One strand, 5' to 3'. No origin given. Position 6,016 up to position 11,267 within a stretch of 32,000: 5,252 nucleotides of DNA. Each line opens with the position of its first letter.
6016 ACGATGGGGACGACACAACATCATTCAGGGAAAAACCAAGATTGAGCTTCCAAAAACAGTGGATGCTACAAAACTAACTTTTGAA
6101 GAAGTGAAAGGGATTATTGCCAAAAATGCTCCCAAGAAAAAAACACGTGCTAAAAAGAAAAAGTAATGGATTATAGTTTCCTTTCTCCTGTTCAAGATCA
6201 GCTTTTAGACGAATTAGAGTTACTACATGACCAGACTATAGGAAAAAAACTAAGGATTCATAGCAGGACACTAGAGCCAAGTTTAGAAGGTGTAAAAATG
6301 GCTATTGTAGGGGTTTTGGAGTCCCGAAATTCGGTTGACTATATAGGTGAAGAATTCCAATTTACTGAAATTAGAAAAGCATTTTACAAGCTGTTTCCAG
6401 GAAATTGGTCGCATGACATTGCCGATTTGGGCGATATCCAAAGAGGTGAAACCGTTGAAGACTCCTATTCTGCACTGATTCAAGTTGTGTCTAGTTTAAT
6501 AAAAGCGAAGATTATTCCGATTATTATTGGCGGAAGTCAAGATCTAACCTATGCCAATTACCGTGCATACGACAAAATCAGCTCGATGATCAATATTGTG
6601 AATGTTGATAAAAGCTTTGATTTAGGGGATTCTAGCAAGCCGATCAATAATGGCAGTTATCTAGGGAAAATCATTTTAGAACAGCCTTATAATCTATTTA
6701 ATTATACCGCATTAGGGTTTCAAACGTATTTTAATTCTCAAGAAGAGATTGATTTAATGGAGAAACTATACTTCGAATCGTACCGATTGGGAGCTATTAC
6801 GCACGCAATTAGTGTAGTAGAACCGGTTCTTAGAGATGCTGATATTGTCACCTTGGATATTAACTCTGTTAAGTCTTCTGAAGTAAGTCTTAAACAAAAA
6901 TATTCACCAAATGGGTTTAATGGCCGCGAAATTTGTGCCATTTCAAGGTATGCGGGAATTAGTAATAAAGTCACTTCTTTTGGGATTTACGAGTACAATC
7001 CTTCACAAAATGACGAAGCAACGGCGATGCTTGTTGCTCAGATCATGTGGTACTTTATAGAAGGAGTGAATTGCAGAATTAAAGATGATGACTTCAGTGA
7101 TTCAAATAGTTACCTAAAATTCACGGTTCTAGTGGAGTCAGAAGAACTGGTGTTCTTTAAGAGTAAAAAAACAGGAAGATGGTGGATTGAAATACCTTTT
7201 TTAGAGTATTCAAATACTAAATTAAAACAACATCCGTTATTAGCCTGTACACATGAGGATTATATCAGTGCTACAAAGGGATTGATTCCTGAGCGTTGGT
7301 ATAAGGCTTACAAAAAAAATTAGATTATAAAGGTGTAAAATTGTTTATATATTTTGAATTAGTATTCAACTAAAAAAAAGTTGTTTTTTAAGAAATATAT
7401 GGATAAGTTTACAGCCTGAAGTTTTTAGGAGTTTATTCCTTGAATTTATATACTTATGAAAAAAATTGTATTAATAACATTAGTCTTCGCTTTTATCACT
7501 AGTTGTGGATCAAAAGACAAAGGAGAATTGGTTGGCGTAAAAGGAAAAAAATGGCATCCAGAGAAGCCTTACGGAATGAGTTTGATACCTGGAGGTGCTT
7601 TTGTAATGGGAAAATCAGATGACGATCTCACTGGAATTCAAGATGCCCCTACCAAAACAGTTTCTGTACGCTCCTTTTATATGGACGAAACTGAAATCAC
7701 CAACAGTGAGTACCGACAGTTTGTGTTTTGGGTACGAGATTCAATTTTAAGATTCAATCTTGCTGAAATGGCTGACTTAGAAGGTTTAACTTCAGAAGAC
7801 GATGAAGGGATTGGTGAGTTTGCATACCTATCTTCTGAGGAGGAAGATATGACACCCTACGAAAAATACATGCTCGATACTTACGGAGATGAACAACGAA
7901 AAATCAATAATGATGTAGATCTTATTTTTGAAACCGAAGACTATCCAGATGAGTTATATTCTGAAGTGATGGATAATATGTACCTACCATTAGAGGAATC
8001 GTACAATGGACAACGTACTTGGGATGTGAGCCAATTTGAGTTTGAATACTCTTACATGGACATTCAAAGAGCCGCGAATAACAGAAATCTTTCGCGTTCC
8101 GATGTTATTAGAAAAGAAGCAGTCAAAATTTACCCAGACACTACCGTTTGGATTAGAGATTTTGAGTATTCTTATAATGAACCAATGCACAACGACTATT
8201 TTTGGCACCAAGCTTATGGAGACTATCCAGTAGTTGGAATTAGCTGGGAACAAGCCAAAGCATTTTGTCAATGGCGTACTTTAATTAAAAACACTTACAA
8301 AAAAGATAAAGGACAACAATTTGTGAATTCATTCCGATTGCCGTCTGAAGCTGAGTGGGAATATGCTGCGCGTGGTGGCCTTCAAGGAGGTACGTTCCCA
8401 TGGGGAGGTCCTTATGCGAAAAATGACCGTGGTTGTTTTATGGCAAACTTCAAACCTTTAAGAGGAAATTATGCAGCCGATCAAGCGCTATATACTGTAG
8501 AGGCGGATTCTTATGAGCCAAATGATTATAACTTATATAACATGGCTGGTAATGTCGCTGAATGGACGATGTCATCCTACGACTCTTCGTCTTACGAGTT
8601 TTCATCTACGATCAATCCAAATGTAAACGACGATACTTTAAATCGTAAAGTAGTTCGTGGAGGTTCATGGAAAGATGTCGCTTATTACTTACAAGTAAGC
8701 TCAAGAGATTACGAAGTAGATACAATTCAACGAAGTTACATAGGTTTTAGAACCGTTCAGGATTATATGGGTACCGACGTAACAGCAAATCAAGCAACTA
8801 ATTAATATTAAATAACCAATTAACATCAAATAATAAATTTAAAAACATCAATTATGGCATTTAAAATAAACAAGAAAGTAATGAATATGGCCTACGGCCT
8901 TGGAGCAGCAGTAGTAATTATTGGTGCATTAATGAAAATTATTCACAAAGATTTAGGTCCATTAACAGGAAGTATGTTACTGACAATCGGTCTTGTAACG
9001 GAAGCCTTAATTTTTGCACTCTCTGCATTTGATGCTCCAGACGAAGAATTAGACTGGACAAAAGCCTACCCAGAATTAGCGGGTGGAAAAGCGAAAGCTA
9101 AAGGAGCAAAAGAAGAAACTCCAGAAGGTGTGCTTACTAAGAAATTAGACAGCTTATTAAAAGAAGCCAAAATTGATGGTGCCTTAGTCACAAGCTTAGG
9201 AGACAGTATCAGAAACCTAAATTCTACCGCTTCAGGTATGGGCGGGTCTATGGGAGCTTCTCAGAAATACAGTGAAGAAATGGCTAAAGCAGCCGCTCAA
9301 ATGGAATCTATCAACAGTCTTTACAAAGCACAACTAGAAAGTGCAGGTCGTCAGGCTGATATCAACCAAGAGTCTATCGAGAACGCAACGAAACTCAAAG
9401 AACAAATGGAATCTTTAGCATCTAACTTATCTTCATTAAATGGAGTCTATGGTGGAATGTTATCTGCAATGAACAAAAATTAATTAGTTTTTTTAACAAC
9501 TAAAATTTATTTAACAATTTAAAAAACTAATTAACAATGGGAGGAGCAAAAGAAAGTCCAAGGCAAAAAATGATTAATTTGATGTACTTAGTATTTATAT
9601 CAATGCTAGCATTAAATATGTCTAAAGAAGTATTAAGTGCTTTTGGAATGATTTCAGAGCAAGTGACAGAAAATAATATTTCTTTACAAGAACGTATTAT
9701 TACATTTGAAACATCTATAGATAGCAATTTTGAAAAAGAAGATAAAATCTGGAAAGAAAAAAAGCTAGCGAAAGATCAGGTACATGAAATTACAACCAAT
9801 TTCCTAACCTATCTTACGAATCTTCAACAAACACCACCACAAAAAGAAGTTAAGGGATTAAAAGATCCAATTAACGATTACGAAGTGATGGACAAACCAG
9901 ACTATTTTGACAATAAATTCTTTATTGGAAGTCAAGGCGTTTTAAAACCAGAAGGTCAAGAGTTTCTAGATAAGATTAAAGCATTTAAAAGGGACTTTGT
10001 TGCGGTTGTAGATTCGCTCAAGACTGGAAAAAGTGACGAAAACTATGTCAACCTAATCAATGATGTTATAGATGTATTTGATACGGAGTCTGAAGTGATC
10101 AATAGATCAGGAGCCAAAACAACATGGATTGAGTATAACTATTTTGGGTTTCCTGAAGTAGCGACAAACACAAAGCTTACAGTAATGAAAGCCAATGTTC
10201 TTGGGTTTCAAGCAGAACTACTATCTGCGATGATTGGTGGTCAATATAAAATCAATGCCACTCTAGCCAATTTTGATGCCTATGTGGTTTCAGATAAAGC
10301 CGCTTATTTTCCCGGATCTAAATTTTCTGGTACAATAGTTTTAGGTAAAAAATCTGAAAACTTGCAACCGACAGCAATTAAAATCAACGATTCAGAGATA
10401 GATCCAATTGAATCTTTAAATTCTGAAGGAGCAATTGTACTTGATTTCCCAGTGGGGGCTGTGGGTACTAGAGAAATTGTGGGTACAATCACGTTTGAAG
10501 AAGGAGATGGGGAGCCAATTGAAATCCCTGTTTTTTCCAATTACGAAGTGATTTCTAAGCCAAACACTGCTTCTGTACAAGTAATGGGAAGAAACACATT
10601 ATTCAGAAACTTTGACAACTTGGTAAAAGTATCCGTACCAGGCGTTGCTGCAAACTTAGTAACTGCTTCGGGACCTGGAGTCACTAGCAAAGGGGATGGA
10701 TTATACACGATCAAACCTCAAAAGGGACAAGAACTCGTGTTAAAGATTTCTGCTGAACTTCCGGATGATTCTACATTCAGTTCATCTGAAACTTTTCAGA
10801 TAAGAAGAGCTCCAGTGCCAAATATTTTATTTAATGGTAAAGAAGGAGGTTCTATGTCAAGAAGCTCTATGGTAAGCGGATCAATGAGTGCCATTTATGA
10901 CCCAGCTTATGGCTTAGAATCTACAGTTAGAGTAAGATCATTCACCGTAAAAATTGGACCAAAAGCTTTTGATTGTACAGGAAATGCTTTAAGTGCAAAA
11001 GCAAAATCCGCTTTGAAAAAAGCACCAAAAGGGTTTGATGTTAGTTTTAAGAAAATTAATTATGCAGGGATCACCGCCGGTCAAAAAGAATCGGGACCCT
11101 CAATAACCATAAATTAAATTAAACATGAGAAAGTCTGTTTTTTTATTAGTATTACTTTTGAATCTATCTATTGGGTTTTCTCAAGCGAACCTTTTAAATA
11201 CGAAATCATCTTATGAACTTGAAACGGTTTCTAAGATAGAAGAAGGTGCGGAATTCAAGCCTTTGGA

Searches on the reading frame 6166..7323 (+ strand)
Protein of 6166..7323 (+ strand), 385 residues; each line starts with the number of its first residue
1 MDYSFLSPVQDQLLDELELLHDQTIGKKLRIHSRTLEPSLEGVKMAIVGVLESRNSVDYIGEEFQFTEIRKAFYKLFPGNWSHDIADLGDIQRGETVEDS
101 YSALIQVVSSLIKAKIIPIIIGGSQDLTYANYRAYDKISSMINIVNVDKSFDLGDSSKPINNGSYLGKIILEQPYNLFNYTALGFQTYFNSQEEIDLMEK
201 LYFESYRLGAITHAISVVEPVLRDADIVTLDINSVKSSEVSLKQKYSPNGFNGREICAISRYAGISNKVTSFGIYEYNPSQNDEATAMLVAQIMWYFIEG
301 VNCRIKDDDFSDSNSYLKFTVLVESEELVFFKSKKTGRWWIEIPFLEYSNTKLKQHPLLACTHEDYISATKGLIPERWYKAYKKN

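Call 10: search_protein_families(library=pfam, proteins=[window:6166-7323:+], max_evalue=0.01)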
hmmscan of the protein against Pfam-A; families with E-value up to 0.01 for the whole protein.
window:6166-7323:+ (385 aa): 1 family
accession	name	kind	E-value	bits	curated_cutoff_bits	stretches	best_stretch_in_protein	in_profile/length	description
PF00491.26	Arginase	-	2.8e-18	66.8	22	1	45-297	3-277/280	Arginase family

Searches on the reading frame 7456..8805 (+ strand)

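Call 10: search_protein_families(library=pfam, proteins=[window:7456-8805:+], max_evalue=0.01)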
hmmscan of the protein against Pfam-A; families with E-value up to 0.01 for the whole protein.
window:7456-8805:+ (449 aa): 1 family
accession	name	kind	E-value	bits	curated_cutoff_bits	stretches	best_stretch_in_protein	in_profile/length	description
PF03781.23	FGE-sulfatase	-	7.5e-49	167.1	23.3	1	40-434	4-254/255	Sulfatase-modifying factor enzyme 1-like domain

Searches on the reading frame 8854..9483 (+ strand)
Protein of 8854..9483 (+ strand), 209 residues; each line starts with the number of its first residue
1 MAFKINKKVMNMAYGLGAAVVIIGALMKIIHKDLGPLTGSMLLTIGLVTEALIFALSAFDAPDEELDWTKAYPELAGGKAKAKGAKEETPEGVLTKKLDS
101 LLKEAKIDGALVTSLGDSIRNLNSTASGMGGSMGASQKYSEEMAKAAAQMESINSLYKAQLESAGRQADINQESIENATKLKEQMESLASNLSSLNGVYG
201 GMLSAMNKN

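Call 10: search_protein_families(library=pfam, proteins=[window:8854-9483:+], max_evalue=0.01)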
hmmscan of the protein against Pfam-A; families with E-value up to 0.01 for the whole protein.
window:8854-9483:+ (209 aa): 2 families
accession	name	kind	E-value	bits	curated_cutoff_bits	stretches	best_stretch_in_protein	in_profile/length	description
PF22827.1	GldL_N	-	1.1e-26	93.2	24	1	13-77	1-61/62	GldL N-terminal domain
PF06419.17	COG6_N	-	0.00058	20.4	27.4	0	166-208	23-65/114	Conserved oligomeric complex COG6, N-terminal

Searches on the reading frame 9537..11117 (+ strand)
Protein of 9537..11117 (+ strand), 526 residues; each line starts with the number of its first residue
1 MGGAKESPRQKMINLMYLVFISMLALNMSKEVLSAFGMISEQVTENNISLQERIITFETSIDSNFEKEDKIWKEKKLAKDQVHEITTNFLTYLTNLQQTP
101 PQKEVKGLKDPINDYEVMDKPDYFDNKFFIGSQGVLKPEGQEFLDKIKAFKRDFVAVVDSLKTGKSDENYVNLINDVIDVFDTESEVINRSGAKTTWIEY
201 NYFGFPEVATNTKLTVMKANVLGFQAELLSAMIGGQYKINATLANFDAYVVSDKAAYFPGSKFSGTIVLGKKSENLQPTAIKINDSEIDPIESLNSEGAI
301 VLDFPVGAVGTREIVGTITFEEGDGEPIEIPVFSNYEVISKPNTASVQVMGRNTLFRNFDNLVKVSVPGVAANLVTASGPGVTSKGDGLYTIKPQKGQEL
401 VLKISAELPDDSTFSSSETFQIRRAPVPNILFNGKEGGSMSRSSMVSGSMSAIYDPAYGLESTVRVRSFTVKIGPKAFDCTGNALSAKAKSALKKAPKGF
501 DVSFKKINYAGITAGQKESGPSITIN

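Call 10: search_protein_families(library=pfam, proteins=[window:9537-11117:+], max_evalue=0.01)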
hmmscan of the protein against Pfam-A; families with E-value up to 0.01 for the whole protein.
window:9537-11117:+ (526 aa): 4 families
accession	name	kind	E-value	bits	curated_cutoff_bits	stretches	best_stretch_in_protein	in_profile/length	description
PF12081.13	GldM_1st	-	1e-22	81.6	25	1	31-233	1-192/194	GldM N-terminal domain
PF21601.3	GldM_2nd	-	3e-17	63.4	24.4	1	242-339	6-97/98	GldM second domain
PF21602.3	GldM_3rd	-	7e-14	52.3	25.2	1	347-423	4-82/82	GldM third domain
PF12080.14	GldM_4th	-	0.0032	18.5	24.6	0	426-512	1-98/114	GldM C-terminal domain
